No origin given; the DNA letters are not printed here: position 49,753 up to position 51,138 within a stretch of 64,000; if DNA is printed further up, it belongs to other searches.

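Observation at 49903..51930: Membrane fatty-acid desaturase co-operonic with the RpfF-like synthase, in place of an rpfB acyl-CoA ligase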

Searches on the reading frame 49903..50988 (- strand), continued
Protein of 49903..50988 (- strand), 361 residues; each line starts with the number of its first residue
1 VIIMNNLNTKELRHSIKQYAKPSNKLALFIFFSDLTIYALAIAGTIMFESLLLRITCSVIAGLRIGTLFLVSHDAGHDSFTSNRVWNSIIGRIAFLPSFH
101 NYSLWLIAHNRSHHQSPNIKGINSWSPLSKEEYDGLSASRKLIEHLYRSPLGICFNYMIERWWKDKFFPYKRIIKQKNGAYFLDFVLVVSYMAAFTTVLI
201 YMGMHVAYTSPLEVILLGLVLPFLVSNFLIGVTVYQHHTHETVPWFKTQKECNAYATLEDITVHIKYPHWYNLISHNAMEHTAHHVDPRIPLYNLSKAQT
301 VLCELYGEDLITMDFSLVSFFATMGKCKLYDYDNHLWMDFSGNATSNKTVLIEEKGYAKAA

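Call 18: search_solved_structures(query=A1, max_evalue=1, show_alignments=2)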
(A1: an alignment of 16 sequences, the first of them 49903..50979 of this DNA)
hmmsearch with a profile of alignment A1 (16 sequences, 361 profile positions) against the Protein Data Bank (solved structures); distinct sequences matched with E-value up to 1: 1.
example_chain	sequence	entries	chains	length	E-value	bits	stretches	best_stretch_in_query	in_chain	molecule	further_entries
8xks_K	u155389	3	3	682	3.4e-11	46.1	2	189-334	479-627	Fatty acid desaturase domain-containing protein | FADL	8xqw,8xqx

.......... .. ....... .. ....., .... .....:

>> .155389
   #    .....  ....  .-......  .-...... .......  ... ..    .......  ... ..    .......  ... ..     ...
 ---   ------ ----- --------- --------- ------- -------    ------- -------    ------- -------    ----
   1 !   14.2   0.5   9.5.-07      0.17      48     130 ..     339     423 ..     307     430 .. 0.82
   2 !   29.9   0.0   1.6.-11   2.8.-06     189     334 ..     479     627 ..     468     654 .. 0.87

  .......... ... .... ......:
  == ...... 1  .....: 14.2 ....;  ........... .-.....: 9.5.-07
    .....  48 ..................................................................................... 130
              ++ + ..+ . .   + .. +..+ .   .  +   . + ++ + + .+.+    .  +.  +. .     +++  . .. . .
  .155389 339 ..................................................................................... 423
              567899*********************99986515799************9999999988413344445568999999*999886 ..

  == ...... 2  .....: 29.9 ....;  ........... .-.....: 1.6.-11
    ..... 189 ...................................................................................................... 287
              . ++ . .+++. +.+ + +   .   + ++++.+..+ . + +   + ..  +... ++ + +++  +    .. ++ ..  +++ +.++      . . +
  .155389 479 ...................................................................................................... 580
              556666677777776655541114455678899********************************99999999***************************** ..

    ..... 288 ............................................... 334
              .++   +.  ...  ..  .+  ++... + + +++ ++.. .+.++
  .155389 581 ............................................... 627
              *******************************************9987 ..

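Call 33: search_protein_families(library=pfam, proteins=[L024:6416-6886:+, L018:12369-14006:-, L044:8153-9115:+, L044:9222-10007:+, L045:8416-9888:+], max_evalue=0.01)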
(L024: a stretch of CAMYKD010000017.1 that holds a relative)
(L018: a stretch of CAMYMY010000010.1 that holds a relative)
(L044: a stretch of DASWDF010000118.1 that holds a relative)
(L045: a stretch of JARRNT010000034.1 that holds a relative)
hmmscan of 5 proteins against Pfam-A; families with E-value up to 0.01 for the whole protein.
L024:6416-6886:+ (156 aa): 2 families
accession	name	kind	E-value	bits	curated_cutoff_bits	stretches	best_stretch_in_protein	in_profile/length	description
PF14539.12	DUF4442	-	5.2e-15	56.2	25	1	14-142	9-127/132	Domain of unknown function (DUF4442)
PF09500.16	YiiD_C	-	0.0023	18.4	27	1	21-136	16-132/144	Putative thioesterase (yiiD_Cterm)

L018:12369-14006:- (545 aa): 7 families
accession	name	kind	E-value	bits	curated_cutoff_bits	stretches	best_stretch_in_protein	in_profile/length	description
PF02518.31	HATPase_c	-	1.4e-26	93.6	26.4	1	425-536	2-110/111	Histidine kinase-, DNA gyrase B-, and HSP90-like ATPase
PF00072.30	Response_reg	-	2.9e-22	79.4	30.2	1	21-132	1-108/111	Response regulator receiver domain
PF00512.31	HisKA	-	1.9e-20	73.1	26.9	1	309-378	1-66/66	His Kinase A (phospho-acceptor) domain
PF08448.16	PAS_4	-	3.1e-18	66.4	23.1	1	181-291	2-110/110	PAS fold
PF13188.13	PAS_8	-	1.1e-07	32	21.8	1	174-224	1-52/65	PAS domain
PF13426.13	PAS_9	-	1.3e-06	29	27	1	187-288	4-103/103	PAS domain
PF00989.32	PAS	-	1.5e-06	28.7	22.6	1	174-279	1-106/113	PAS fold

L044:8153-9115:+ (320 aa): 3 families
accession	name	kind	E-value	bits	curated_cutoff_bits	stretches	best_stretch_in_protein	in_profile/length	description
PF12146.15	Hydrolase_4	-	3.3e-11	43.4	27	1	42-258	12-202/239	Serine aminopeptidase, S33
PF12697.13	Abhydrolase_6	-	3.2e-06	28.4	26.3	1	43-252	7-188/217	Alpha/beta hydrolase family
PF00561.26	Abhydrolase_1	-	0.00012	22.3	25.8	1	38-140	5-102/245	alpha/beta hydrolase fold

L044:9222-10007:+ (261 aa): 6 families
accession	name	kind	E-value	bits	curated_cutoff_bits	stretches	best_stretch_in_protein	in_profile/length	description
PF03472.21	Autoind_bind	-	1.9e-25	89.6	23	1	39-179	9-147/149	Autoinducer binding domain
PF00196.25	GerE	-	7.6e-19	67.5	23.5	1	198-250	2-54/57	Bacterial regulatory proteins, luxR family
PF08281.18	Sigma70_r4_2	-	5.1e-05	23.3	25.7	1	199-241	11-54/54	Sigma-70, region 4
PF00440.29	TetR_N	-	0.0035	17.6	24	1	212-236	15-39/47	Bacterial regulatory proteins, tetR family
PF04967.18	HTH_10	-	0.0061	16.8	23.1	0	213-241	23-51/53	HTH DNA binding domain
PF04545.22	Sigma70_r4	-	0.0081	16.1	24.1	0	199-241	5-48/50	Sigma-70, region 4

L045:8416-9888:+ (490 aa): 2 families
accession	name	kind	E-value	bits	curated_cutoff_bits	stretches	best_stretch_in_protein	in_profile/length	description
PF13379.11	NMT1_2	-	9.2e-99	330.8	24.7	1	58-337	2-252/252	NMT1-like family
PF09084.16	NMT1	-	0.00013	22.4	20.5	1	72-112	2-42/216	NMT1/THI5 like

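Call 40: predict_structure(alignment_id=A2)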
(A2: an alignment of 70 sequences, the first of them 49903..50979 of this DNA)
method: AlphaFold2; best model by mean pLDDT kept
length: 358 residues; sequences in the alignment: 70
mean_pLDDT: 91.3   pTM: 0.89
mean pLDDT of the five models: 91.3, 90.0, 89.3, 88.7, 87.9
residues with pLDDT >= 90: 272; 70-90: 70; 50-70: 11; < 50: 5
segments of 3 or more residues with pLDDT < 50: 1-3
pLDDT, mean of each block of 10 residues (from residue 1): 65 95 97 98 97 98 97 96 97 97 84 85 91 97 94 94 92 88 98 98 96 98 95 91 91 81 90 89 92 94 86 94 95 96 85 51
secondary structure, 60 per line:
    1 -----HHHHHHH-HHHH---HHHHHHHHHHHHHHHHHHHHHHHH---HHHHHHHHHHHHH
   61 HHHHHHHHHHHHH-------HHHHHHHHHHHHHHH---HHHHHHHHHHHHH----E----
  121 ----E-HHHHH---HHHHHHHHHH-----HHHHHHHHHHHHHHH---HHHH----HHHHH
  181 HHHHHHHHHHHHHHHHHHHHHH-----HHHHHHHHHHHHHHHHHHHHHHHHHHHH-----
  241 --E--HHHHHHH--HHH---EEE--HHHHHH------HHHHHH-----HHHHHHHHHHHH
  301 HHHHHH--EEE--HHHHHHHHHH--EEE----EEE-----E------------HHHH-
elements in order: H6-12 H14-17 H21-44 H48-73 H81-95 H99-111 H127-131 H135-144 H150-164 H168-171 H176-202 H208-235 H246-252 E261-263 H266-271 H278-283 H289-306 E309-311 H314-323 E326-328 E333-335 H354-357

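Call 45: fold_search(model_id=the predicted structure, library=pdb)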
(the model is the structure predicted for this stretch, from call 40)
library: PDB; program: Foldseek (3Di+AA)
matches with E <= 10: 306; with E <= 0.001: 3
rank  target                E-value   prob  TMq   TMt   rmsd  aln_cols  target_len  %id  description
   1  8xks_K                6.8e-12  1.00  0.76  0.74   3.5       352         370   17  The cryo-EM structure of Orf2971-FtsHi motor complex (released 2024-12-04)
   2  8xqw_M                8.6e-11  1.00  0.69  0.64   6.9       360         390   16  Cryo-EM structure of the Ycf2-FtsHi motor complex from Chlamydomonas reinhardtii in AMPPNP bound state (released 2024-09-11)
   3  8sbb_A                3.4e-04  1.00  0.50  0.47   6.4       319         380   14  Cryo-EM structure of FtAlkB (released 2023-04-26)
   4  8f6t                  5.4e-03  1.00  0.47  0.40  10.0       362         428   14  Cryo-EM structure of alkane 1-monooxygenase AlkB-AlkG complex from Fontimonas thermophila (released 2023-04-05)
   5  4kjs_B                1.3e-01  0.23  0.18  0.20  18.0       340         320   10  Structure of native YfkE (released 2013-06-26)
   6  4k1c_B                3.0e-01  0.13  0.18  0.17  21.8       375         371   10  VCX1 Calcium/Proton Exchanger (released 2013-05-08)
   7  8b9z_N                4.8e-01  0.12  0.12  0.12  21.0       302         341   12  Drosophila melanogaster complex I in the Active state (Dm1) (released 2023-01-18)
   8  4kjs_A                5.5e-01  0.09  0.17  0.18  22.1       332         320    8  Structure of native YfkE (released 2013-06-26)
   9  7w7r_B                6.0e-01  0.13  0.16  0.22  18.5       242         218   14  High resolution structure of a fish aquaporin reveals a novel extracellular fold. (released 2022-10-12)
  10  9a6h_B                6.6e-01  0.14  0.16  0.12  18.6       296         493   10  Integrative model of MRPA-MRPD by crosslinking MS and deep learning (released 2024-09-18)
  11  9wpm_A                6.9e-01  0.16  0.20  0.23  17.4       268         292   12  Cryo-EM structure of the apo-ConsOR5-Gs complex (released 2026-01-28)
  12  7qru_D                6.9e-01  0.08  0.13  0.10  16.2       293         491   10  Structure of Bacillus pseudofirmus Mrp antiporter complex, monomer (released 2022-11-09)
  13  6pb1_P                7.2e-01  0.08  0.15  0.17  20.1       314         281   10  Cryo-EM structure of Urocortin 1-bound Corticotropin-releasing factor 2 receptor in complex with Gs protein and Nb35 (released 2020-02-12)
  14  9bfj                  8.3e-01  0.04  0.13  0.11  20.5       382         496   12  Cryo-EM structure of human CHT1 in the choline bound state (released 2024-11-06)
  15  8f76_A                9.5e-01  0.11  0.18  0.20  18.8       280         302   13  Human olfactory receptor OR51E2 bound to propionate in complex with miniGs399 (released 2023-03-22)
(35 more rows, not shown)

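Call 58: search_protein_families(library=pfam, proteins=[L049:3227-5182:+, L049:5189-6238:+], max_evalue=0.001)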
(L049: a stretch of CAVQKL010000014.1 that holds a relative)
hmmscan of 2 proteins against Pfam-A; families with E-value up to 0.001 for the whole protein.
L049:3227-5182:+ (651 aa): 4 families
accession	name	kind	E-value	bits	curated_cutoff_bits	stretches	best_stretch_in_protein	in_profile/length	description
PF00676.26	E1_dh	-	6.9e-47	160.3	22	1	14-303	5-299/300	Dehydrogenase E1 component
PF02779.29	Transket_pyr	-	2.3e-30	106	27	1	331-503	4-171/174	Transketolase, pyrimidine binding domain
PF02780.25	Transketolase_C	-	1e-23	84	25.9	1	519-638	1-120/124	Transketolase, C-terminal domain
PF13292.11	DXP_synthase_N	-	0.00047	20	21.2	1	119-178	120-179/274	1-deoxy-D-xylulose-5-phosphate synthase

L049:5189-6238:+ (349 aa): 3 families
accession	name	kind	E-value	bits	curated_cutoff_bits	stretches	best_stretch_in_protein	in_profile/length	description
PF00198.28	2-oxoacid_dh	-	4.3e-21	75.9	23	1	156-345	14-221/232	2-oxoacid dehydrogenases acyltransferase (catalytic domain)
PF00364.28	Biotin_lipoyl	-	1.5e-14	54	22.1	1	4-75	2-72/73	Biotin-requiring enzyme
PF13533.13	Biotin_lipoyl_2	-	3.4e-05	24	29.8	0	47-66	2-21/32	Biotin-lipoyl like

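Call 61: search_solved_structures(query=L024:6416-6886:+, max_evalue=1)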
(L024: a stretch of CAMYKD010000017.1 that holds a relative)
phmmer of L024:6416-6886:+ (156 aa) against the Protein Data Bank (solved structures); distinct sequences matched with E-value up to 1: 2.
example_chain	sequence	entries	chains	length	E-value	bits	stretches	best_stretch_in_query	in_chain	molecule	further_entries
1sh8_A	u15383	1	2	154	5.6e-07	32.6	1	21-148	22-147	hypothetical protein PA5026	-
1cs1_A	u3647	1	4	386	0.4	13.6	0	94-136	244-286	PROTEIN (CYSTATHIONINE GAMMA-SYNTHASE)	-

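Call 62: search_protein_families(library=ncbifam, proteins=[L024:6416-6886:+, L049:6498-6989:+], max_evalue=0.01)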
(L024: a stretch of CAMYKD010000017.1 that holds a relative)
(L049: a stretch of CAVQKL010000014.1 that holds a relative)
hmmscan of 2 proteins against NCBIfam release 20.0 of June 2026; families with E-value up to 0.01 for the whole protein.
L024:6416-6886:+ (156 aa): 0 families

L049:6498-6989:+ (163 aa): 0 families
